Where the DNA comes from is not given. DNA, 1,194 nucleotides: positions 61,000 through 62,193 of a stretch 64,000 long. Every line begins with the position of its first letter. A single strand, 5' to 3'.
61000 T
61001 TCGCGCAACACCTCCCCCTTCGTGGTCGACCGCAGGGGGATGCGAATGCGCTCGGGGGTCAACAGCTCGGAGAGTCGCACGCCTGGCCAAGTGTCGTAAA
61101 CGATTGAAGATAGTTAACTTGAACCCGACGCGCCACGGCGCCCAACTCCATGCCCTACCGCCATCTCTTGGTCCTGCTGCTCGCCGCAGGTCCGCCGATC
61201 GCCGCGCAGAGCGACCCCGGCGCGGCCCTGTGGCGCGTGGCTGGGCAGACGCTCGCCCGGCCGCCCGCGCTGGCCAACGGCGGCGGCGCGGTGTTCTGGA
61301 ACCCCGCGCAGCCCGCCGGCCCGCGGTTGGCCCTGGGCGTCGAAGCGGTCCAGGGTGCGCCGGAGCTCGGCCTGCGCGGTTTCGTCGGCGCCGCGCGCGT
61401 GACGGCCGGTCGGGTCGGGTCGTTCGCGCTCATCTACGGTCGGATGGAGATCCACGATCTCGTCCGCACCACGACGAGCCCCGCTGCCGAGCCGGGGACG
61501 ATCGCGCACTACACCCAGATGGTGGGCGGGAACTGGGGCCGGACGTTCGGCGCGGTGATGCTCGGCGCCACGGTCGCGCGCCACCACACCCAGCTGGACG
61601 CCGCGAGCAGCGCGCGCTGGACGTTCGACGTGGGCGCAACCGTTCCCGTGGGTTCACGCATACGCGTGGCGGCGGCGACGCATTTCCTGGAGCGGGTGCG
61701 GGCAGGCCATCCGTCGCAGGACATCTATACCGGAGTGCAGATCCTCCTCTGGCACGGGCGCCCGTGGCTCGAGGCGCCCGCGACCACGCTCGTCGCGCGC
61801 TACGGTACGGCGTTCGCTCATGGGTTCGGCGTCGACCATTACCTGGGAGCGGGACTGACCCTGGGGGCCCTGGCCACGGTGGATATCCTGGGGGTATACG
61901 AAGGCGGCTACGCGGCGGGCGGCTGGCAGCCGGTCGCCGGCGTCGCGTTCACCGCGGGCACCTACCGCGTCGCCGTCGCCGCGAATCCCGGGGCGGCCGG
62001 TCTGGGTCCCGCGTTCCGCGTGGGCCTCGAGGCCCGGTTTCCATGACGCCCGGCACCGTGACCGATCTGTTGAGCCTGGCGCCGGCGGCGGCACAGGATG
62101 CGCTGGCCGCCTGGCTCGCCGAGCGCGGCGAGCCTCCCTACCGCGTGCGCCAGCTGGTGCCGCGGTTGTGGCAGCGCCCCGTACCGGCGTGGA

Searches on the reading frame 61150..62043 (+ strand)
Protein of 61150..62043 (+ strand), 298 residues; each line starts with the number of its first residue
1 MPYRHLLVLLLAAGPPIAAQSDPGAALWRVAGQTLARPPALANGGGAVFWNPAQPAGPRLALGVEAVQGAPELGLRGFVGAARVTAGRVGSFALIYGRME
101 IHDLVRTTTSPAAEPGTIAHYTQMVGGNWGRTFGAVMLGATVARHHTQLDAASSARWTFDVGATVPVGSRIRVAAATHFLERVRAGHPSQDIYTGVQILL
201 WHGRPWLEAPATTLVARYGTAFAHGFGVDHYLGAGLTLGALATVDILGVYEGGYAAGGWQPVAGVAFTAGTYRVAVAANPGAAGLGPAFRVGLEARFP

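Call 30: search_protein_families(library=ncbifam, proteins=[P0125, P0124])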
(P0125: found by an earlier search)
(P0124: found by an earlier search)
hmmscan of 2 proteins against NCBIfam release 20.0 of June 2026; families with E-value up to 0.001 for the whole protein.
P0125 (103 aa): 4 families
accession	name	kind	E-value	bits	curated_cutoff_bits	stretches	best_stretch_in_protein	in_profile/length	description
NF041868.1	paad_haloarch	equivalog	7.8e-27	93.9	180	1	4-101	28-125/127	1,2-phenylacetyl-CoA epoxidase subunit PaaD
TIGR02945.1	SUF_assoc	equivalog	6.4e-20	71.4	143.4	1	5-98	4-98/99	SUF system Fe-S cluster assembly protein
TIGR03406.1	FeS_long_SufT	hypoth_equivalog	5.9e-18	65.2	202.6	1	4-92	75-168/174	putative Fe-S cluster assembly protein SufT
TIGR02159.1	PA_CoA_Oxy4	equivalog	1.9e-17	63.9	108.15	1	14-102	1-89/146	1,2-phenylacetyl-CoA epoxidase subunit PaaD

P0124 (272 aa): 2 families
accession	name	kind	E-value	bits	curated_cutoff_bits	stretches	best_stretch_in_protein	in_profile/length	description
TIGR02158.1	PA_CoA_Oxy3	equivalog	8.4e-24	84.7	133.35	1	32-167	2-137/237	1,2-phenylacetyl-CoA epoxidase subunit PaaC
TIGR02156.2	PA_CoA_Oxy1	equivalog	2.4e-09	36.7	280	1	18-234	19-236/289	1,2-phenylacetyl-CoA epoxidase subunit PaaA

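Call 42: search_protein_families(library=pfam, max_evalue=0.01, proteins=[P0130])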
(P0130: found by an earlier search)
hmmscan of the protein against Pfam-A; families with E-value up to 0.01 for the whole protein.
P0130 (295 aa): 4 families
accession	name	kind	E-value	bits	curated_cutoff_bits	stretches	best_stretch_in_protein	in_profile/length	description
PF02737.24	3HCDH_N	-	3.3e-61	206.8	22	1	14-192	2-179/180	3-hydroxyacyl-CoA dehydrogenase, NAD binding domain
PF00725.27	3HCDH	-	1e-33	116.2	22.1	1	195-291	1-97/97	3-hydroxyacyl-CoA dehydrogenase, C-terminal domain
PF03446.21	NAD_binding_2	-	5.9e-05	23.6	21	1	14-129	2-95/161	NAD binding domain of 6-phosphogluconate dehydrogenase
PF01210.29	NAD_Gly3P_dh_N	-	0.0068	16.8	23.1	0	14-105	2-83/158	NAD-dependent glycerol-3-phosphate dehydrogenase N-terminus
